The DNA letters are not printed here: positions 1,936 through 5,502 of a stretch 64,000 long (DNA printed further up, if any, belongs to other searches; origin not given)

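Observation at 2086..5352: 1096-aa fusion of a NuoG-type N-terminal Fe-S domain, a partial HdrA FAD fragment and a complete HdrA module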

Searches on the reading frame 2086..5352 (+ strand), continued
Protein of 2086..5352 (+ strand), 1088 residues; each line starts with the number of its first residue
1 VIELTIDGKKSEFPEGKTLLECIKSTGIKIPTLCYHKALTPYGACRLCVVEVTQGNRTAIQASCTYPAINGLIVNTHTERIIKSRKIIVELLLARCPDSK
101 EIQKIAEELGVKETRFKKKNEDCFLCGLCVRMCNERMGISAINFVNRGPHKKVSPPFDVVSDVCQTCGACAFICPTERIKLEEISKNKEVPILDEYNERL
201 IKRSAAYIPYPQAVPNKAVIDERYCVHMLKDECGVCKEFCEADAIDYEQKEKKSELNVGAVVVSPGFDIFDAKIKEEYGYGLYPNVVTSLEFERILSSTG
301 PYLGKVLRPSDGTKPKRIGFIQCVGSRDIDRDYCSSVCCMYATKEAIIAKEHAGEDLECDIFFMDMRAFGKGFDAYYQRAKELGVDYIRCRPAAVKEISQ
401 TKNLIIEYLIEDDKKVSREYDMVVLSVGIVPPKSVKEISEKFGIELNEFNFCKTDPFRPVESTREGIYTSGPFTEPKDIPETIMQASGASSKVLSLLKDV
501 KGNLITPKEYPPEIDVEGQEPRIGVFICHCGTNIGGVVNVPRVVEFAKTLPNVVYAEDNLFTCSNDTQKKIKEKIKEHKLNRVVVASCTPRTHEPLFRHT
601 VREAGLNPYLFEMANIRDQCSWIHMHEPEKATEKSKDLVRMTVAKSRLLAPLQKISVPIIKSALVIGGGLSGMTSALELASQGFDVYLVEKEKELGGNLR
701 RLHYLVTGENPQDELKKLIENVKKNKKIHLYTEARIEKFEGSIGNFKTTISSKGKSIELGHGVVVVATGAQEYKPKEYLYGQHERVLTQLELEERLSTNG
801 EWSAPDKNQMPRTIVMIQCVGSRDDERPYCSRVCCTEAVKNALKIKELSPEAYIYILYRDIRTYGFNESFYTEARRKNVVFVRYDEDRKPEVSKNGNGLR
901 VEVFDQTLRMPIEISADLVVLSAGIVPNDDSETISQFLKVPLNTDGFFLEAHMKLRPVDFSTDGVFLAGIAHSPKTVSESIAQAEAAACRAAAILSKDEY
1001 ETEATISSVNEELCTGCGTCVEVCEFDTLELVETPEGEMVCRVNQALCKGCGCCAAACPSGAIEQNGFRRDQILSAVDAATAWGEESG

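Call 36: find_related_loci(query=A1, collection=genome_contigs, flank=10000)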
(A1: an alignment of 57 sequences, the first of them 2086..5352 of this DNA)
Query A1 (1088 aa) in genome_contigs; peptide patterns used: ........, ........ (x = any residue, [..] = any of these).
600 stretches matched a pattern (row limit reached: there are more); 600 encode a relative of the query (tblastn E <= 1e-3); the best 80 are kept; 80 distinct loci.
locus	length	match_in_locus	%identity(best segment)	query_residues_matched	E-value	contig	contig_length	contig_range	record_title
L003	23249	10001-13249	78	1-1080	0e+0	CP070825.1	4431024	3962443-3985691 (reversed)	MAG: Candidatus Aminicenantes bacterium isolate bin112 chromosome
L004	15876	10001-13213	76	1-1068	0e+0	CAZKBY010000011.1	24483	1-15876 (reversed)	MAG TPA_asm: uncultured Eubacteriales bacterium isolate binchicken_co274_232 genome assembly, contig: NODE_5279_length_2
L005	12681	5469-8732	92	1-1088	0e+0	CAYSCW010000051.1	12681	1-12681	MAG TPA_asm: uncultured Eubacteriales bacterium isolate binchicken_co34_437 genome assembly, contig: NODE_8490_length_12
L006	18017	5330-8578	76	1-1080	0e+0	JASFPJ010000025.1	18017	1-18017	MAG: Candidatus Aminicenantes bacterium isolate D0819M58metaG_Bin_295 D0819M58metaG_FD_scaffold_242_c1, whole genome sho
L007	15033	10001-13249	67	1-1079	0e+0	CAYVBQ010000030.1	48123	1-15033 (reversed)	MAG TPA_asm: uncultured Melioribacter sp. isolate SRP302447_co1_415 genome assembly, contig: NODE_2174_length_48123_cov_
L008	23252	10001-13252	66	1-1080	0e+0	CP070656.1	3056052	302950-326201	MAG: Fidelibacterota bacterium isolate bin809 chromosome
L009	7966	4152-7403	67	1-1080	0e+0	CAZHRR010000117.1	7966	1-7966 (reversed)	MAG TPA_asm: uncultured bacterium isolate SRP167671_co4_63 genome assembly, contig: NODE_6401_length_7966_cov_6.682215,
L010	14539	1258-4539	64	1-1085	0e+0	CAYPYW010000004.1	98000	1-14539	MAG TPA_asm: uncultured Actinomycetota bacterium isolate binchicken_co178_258 genome assembly, contig: NODE_436_length_9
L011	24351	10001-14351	64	1-1085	0e+0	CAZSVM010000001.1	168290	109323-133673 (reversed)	MAG TPA_asm: uncultured Actinomycetota bacterium isolate SRP323688_co1_44 genome assembly, contig: NODE_169_length_16829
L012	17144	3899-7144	62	1-1080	0e+0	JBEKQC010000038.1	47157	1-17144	MAG: Terriglobales bacterium isolate SPRUCE 479 SPRUCE_479_38, whole genome shotgun sequence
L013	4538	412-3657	62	1-1080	0e+0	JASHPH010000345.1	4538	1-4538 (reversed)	MAG: Candidatus Sulfotelmatobacter sp. isolate JOPF044 JOPF_NEAR_contig_1278089, whole genome shotgun sequence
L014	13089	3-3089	66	54-1079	0e+0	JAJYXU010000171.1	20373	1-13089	MAG: Bacteroidetes bacterium isolate FK3.bin67 NODE_5192_length_20373_cov_2.827028, whole genome shotgun sequence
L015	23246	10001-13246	66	1-1080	0e+0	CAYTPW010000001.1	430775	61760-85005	MAG TPA_asm: uncultured bacterium isolate SRP167671_co4_21 genome assembly, contig: NODE_2_length_430775_cov_14.538522,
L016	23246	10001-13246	62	1-1080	0e+0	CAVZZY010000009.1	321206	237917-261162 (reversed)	MAG: uncultured Acidobacteriaceae bacterium isolate MFD05580.bin.1.81 genome assembly, contig: contig_34154, whole genom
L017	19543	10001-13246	60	1-1080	0e+0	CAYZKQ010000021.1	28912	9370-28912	MAG TPA_asm: uncultured Vicinamibacterales bacterium isolate binchicken_co30_140 genome assembly, contig: NODE_1333_leng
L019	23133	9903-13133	59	1-1080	0e+0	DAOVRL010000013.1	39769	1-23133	MAG TPA_asm: Sedimentisphaerales bacterium isolate CSMAG_1600 CSMAG_1600_k141_501451_length_39769_cov_35.7215, whole gen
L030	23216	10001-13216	56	2-1073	0e+0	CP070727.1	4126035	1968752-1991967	MAG: bacterium isolate bin44 chromosome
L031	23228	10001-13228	55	2-1082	0e+0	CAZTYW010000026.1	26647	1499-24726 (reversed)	MAG TPA_asm: uncultured Dehalococcoidia bacterium isolate SRP239594_co1_177 genome assembly, contig: NODE_556_length_266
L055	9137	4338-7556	49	1-1079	0e+0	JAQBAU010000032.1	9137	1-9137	MAG: Desulfobacterales bacterium isolate MAG_328_bin-12 328_bin-12_ctg-032, whole genome shotgun sequence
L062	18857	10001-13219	47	6-1088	0e+0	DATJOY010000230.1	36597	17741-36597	MAG TPA_asm: Dissulfurispiraceae bacterium isolate SMAG_U14899 k141_3858706, whole genome shotgun sequence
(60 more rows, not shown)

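Call 41: search_protein_families(library=pfam, proteins=[L008:5377-7245:+, L008:7251-7610:+, L008:7600-8517:+, L008:8514-8867:+, L008:8809-9573:+, L008:9573-10004:+, L008:14169-15113:+, L008:15117-16625:+], max_evalue=0.001)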
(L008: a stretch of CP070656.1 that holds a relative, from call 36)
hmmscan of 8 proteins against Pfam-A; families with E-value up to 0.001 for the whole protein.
L008:5377-7245:+ (622 aa): 12 families
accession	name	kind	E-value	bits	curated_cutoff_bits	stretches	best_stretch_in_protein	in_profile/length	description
PF01512.22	Complex1_51K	-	1.8e-48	164.7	31.2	1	160-331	1-149/150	Nuo51 FMN-binding domain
PF10589.14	NADH_4Fe-4S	-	1e-31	109.1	23.5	1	442-526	1-85/85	NADH-ubiquinone oxidoreductase-F iron-sulfur binding region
PF13237.11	Fer4_10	-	9.3e-09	35.5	25.5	1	543-591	2-53/53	4Fe-4S dicluster domain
PF00037.32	Fer4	-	9.3e-09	35.2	21.1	1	543-565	1-23/24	4Fe-4S binding domain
PF14697.11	Fer4_21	-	1.6e-08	34.9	35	1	545-591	3-52/59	4Fe-4S dicluster domain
PF12797.12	Fer4_2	-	1.1e-07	31.7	24.5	1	544-562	4-22/22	4Fe-4S binding domain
PF12837.12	Fer4_6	-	3.4e-07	30.3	25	1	545-565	4-24/24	4Fe-4S binding domain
PF12838.12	Fer4_7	-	4.3e-07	30.7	27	1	549-593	1-51/52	4Fe-4S dicluster domain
PF13187.11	Fer4_9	-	2e-06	28.2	27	1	549-593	1-50/52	4Fe-4S dicluster domain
PF10531.15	SLBB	-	4.4e-06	26.9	27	1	355-403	2-53/55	SLBB domain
PF01257.25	2Fe-2S_thioredx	-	6.2e-06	26.6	24.8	1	3-81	62-142/145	Thioredoxin-like [2Fe-2S] ferredoxin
PF13484.11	Fer4_16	-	0.00046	21.4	30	0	549-568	1-20/66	4Fe-4S double cluster binding domain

L008:7251-7610:+ (119 aa): 1 family
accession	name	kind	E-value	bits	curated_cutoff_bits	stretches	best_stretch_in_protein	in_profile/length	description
PF07085.17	DRTGG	-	3.2e-07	30.6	25.2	1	6-101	2-97/105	DRTGG domain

L008:7600-8517:+ (305 aa): 3 families
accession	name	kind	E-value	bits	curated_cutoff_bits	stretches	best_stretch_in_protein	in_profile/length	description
PF00571.33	CBS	-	3.1e-27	95.1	24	2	19-71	1-54/57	CBS domain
PF02518.31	HATPase_c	-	9e-06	26.5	26.4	1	216-301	16-107/111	Histidine kinase-, DNA gyrase B-, and HSP90-like ATPase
PF13581.12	HATPase_c_2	-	3.5e-05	24.2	27.4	1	194-298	20-124/127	Histidine kinase-like ATPase domain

L008:8514-8867:+ (117 aa): 1 family
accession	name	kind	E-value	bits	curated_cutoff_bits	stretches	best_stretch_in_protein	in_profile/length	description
PF07085.17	DRTGG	-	1.6e-05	25.1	25.2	1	6-107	2-104/105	DRTGG domain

L008:8809-9573:+ (254 aa): 1 family
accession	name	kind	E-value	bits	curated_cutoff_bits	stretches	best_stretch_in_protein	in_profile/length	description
PF02811.25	PHP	-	5.6e-07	30.5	26.4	1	22-107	1-89/164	PHP domain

L008:9573-10004:+ (143 aa): 3 families
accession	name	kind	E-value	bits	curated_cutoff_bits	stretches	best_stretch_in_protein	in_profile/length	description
PF02518.31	HATPase_c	-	3.5e-13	50.4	26.4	1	7-102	9-107/111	Histidine kinase-, DNA gyrase B-, and HSP90-like ATPase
PF13589.12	HATPase_c_3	-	2.2e-08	34.7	25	1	8-57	7-55/137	Histidine kinase-, DNA gyrase B-, and HSP90-like ATPase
PF14501.12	HATPase_c_5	-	0.00094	19.5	22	0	2-92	4-92/102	GHKL domain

L008:14169-15113:+ (314 aa): 1 family
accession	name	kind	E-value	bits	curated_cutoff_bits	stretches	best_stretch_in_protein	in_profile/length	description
PF01058.29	Oxidored_q6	-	6.1e-30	104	27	1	12-170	1-127/128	NADH ubiquinone oxidoreductase, 20 Kd subunit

L008:15117-16625:+ (502 aa): 1 family
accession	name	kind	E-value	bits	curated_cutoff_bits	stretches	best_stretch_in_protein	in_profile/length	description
PF00374.24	NiFeSe_Hases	-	3e-31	109.4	25.8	2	40-118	1-79/508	Nickel-dependent hydrogenase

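Call 44: predict_structure(alignment_id=A1)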
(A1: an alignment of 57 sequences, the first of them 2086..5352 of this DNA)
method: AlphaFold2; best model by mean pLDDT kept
length: 1088 residues; sequences in the alignment: 57
mean_pLDDT: 65.5   pTM: 0.55
mean pLDDT of the five models: 65.5, 62.6, 62.3, 52.7, 47.9
residues with pLDDT >= 90: 82; 70-90: 424; 50-70: 334; < 50: 248
segments of 3 or more residues with pLDDT < 50: 34-46, 117-254, 327-334, 369-372, 472-480, 499-508, 531-538, 824-829, 863-865, 950-962, 970-974, 1018-1023, 1025-1027, 1029-1040, 1085-1088
pLDDT, mean of each block of 10 residues (from residue 1): 88 80 77 42 49 77 70 84 72 58 70 56 36 30 28 30 34 32 30 29 25 25 31 35 36 52 62 62 78 61 74 88 55 52 79 81 61 62 81 77 84 80 76 69 65 57 66 46 56 55 43 79 85 45 82 85 68 90 80 67 84 70 59 78 78 74 89 89 90 82 72 87 94 86 83 88 82 60 77 80 66 83 49 69 87 84 53 81 75 83 81 89 70 74 62 38 63 56 73 76 61 54 47 42 55 62 64 62 47
secondary structure, 60 per line:
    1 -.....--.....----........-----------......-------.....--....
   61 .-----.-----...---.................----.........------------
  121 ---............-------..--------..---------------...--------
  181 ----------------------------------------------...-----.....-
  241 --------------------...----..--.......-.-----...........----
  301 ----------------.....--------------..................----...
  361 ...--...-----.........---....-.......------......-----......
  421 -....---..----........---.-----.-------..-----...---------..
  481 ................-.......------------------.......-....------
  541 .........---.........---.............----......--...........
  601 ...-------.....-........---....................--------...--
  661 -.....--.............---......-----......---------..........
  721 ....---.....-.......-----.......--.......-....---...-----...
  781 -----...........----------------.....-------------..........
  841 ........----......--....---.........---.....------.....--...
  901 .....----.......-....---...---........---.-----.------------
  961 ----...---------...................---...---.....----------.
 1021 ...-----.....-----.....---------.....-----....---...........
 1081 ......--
elements in order (helices of 4 or more, strands of 3 or more residues): E2-6 E9-13 H19-25 H37-42 E50-54 E57-61 E73-75 H79-95 H100-108 H124-135 H235-239 E261-263 H272-278 E286-288 H289-296 E317-321 H336-353 E358-363 H374-382 E386-389 E391-397 E404-409 E415-420 E422-425 H435-442 E467-469 H479-496 H498-504 E523-529 H531-534 H541-549 E553-561 H565-577 E582-587 H590-603 E611-615 H617-624 H628-647 E656-658 E662-666 H670-681 E685-690 H697-701 H711-724 E728-732 E734-740 E746-752 E755-761 E763-766 E770-772 E786-788 H789-796 E813-817 H831-848 E853-858 H861-864 H868-876 E880-884 E891-895 E898-905 E910-916 E918-921 E925-927 H931-938 E965-967 H977-995 E999-1001 E1005-1009 H1020-1023 E1029-1033 E1039-1043 H1053-1057 E1063-1066 H1070-1086
